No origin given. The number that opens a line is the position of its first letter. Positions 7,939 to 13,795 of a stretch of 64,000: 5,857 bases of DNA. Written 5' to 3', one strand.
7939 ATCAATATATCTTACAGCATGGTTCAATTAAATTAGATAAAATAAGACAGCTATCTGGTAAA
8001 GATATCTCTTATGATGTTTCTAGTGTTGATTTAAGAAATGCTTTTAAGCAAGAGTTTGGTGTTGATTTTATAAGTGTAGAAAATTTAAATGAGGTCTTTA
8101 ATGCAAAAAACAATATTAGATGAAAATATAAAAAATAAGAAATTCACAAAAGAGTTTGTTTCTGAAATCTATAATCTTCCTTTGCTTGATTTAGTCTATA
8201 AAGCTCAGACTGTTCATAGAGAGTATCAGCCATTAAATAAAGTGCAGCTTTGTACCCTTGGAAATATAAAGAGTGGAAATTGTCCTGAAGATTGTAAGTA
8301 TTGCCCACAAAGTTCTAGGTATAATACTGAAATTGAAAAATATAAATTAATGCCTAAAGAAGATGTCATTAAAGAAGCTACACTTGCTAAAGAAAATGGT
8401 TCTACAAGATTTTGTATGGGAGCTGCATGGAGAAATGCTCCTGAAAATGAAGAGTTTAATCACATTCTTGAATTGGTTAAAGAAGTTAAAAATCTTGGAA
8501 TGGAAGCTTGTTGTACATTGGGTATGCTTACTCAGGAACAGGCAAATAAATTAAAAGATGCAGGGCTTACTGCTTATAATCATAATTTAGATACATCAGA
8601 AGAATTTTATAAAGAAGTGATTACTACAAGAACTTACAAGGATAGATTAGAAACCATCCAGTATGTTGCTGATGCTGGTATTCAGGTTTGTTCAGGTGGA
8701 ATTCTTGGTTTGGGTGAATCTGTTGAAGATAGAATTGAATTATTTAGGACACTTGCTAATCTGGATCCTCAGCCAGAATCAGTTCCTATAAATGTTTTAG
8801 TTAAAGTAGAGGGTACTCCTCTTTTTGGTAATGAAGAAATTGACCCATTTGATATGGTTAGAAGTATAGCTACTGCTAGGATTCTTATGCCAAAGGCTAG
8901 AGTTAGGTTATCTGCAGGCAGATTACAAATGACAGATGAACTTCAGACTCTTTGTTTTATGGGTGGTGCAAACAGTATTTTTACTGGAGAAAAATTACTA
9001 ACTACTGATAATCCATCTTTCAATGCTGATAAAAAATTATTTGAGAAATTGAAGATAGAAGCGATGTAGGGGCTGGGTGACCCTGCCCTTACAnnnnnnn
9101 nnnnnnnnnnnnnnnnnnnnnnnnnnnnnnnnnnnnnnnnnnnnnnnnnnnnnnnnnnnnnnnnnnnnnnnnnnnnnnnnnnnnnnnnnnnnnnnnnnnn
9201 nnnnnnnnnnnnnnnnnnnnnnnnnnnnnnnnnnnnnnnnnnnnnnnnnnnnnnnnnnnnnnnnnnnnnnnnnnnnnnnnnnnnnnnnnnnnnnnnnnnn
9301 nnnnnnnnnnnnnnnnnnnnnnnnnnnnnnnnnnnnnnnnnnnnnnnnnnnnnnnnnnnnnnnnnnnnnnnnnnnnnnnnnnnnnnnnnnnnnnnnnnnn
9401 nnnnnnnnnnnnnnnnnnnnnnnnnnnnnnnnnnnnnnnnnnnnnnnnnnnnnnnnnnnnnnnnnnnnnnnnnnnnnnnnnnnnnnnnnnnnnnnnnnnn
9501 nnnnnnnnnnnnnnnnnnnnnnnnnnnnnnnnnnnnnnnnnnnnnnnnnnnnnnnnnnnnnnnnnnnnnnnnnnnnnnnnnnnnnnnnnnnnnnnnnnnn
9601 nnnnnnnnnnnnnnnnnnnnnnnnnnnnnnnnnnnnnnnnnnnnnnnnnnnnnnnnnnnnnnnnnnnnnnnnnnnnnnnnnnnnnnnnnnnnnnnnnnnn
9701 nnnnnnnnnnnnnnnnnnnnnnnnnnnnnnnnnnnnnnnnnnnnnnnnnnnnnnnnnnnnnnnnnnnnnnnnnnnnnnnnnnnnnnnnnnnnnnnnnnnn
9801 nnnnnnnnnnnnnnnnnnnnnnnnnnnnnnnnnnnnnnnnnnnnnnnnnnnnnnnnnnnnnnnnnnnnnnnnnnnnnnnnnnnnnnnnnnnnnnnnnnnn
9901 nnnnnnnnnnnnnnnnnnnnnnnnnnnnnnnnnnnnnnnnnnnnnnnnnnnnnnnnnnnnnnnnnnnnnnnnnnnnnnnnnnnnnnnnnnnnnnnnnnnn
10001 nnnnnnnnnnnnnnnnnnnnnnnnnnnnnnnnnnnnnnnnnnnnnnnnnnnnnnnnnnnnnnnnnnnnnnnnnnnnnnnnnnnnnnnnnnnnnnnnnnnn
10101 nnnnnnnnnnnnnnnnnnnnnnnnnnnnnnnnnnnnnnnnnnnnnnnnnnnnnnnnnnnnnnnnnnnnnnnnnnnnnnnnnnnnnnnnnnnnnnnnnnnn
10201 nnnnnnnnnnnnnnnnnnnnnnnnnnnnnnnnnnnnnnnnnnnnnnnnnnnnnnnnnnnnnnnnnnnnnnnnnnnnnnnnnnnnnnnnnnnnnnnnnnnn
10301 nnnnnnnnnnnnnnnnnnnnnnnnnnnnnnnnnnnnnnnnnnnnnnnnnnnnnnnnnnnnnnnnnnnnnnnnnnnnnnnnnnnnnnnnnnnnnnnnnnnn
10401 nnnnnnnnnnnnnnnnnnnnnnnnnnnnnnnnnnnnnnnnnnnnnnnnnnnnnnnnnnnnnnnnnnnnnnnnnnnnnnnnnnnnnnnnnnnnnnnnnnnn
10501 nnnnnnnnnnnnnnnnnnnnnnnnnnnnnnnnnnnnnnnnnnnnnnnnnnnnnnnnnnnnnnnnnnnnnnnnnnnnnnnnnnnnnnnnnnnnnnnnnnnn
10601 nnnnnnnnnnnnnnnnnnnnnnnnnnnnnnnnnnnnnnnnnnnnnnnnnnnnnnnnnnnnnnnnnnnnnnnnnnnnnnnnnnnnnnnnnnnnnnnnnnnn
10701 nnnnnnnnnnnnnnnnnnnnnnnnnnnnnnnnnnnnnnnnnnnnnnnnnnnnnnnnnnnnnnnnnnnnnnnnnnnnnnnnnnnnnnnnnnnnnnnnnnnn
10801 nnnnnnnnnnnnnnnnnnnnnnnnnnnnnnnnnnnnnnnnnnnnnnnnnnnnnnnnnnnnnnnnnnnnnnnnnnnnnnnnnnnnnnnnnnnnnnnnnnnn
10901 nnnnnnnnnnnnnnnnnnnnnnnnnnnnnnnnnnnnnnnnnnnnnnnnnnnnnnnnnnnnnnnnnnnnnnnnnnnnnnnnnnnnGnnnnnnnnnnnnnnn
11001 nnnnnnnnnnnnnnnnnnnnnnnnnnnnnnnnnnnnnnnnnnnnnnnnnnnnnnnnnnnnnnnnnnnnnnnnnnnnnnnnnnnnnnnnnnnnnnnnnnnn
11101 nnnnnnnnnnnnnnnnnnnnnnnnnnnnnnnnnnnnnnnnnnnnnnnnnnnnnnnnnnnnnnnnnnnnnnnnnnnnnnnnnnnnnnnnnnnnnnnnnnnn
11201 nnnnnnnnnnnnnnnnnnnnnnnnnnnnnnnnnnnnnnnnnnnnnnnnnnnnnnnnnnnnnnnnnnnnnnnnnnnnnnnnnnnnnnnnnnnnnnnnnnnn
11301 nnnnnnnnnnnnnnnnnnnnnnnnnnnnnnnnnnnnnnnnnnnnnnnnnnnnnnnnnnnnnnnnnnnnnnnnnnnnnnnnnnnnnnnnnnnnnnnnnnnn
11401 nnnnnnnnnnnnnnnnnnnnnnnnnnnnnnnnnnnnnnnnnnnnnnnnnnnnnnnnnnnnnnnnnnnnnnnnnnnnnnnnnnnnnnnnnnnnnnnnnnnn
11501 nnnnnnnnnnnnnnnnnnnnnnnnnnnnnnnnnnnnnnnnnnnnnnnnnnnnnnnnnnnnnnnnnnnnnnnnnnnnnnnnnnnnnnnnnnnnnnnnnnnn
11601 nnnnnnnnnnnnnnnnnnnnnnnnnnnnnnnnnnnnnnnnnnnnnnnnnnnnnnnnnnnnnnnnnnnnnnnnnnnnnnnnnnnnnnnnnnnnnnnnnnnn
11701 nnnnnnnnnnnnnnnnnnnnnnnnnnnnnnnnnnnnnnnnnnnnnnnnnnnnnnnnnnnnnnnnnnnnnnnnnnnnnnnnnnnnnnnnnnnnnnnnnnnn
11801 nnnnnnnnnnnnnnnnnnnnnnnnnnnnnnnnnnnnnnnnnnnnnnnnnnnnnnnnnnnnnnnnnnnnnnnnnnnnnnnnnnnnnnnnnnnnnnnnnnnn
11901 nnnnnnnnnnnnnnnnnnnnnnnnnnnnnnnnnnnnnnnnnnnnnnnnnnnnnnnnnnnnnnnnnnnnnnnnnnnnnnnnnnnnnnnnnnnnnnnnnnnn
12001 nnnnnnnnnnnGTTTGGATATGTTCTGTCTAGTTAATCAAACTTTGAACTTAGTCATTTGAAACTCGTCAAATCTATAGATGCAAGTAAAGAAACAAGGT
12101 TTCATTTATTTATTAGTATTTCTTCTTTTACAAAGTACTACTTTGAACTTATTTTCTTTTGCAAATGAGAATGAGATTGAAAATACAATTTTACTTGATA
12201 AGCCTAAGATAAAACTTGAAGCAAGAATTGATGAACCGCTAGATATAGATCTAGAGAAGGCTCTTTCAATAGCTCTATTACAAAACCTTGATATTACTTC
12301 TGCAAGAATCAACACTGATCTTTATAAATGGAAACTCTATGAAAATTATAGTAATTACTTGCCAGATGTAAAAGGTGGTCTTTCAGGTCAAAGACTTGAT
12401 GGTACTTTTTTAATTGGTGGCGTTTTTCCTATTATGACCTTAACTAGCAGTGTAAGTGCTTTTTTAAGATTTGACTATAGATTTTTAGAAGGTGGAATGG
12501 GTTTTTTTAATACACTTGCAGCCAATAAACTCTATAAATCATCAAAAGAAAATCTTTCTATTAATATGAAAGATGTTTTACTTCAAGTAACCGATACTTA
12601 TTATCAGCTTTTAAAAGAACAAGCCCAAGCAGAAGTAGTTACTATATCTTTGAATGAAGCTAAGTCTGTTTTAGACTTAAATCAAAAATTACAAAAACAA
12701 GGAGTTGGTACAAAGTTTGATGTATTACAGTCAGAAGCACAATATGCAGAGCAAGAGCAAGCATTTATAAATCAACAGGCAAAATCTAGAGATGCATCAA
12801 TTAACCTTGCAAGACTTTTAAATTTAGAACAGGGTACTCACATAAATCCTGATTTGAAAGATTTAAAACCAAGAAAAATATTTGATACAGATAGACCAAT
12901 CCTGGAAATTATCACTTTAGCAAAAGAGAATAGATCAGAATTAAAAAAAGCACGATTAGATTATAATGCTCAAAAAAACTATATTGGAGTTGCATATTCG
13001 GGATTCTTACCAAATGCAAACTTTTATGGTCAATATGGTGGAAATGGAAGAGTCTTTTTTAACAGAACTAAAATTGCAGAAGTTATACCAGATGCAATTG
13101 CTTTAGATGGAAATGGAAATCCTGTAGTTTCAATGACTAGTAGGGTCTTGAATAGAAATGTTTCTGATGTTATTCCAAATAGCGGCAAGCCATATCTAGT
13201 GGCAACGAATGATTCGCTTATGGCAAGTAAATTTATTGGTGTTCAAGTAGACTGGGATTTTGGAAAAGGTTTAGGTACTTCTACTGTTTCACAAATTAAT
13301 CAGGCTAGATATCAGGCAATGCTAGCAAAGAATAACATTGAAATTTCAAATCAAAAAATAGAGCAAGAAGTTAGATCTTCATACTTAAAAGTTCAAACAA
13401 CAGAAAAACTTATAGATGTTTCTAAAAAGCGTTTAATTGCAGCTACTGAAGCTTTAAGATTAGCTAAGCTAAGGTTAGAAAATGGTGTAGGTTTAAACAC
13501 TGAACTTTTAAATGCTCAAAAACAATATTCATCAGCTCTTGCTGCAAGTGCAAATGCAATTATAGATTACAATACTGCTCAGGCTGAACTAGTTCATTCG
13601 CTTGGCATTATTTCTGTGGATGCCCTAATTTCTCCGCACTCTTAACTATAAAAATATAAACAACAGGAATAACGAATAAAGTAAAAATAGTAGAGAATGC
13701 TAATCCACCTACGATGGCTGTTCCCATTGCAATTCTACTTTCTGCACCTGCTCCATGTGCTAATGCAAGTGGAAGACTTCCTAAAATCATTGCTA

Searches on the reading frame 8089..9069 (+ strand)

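Call 42: search_protein_families(library=pfam, proteins=[window:8089-9069:+], max_evalue=0.00001)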
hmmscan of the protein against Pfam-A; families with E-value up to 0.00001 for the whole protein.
window:8089-9069:+ (326 aa): 2 families
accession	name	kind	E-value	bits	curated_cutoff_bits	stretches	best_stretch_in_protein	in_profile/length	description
PF06968.18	BATS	-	2.7e-27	95.2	22.2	1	233-322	1-86/88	Biotin and Thiamin Synthesis associated domain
PF04055.27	Radical_SAM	-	1e-24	88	29.5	1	62-221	4-165/166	Radical SAM superfamily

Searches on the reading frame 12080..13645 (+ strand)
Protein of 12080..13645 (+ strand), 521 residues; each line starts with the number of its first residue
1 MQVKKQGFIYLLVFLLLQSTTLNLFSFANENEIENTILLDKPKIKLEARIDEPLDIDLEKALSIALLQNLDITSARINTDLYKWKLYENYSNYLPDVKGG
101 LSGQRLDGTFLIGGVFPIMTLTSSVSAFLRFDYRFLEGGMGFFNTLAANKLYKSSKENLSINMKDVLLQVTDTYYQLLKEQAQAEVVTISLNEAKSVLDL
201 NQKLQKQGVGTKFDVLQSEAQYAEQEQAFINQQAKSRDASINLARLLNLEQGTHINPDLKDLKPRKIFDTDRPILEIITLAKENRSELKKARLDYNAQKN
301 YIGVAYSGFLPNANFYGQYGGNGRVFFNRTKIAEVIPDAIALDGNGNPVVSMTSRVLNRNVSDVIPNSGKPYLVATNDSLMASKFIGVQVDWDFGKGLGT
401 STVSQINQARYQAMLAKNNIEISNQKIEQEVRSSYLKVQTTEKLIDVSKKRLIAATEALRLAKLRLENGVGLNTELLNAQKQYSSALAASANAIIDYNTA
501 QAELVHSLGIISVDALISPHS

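Call 43: search_protein_families(library=pfam, proteins=[window:12080-13645:+], max_evalue=0.00001)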
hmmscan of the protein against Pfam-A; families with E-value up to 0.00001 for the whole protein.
window:12080-13645:+ (521 aa): 1 family
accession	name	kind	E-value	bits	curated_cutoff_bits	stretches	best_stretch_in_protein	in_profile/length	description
PF02321.23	OEP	-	3.5e-44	151.3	22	2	276-509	3-187/187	Outer membrane efflux protein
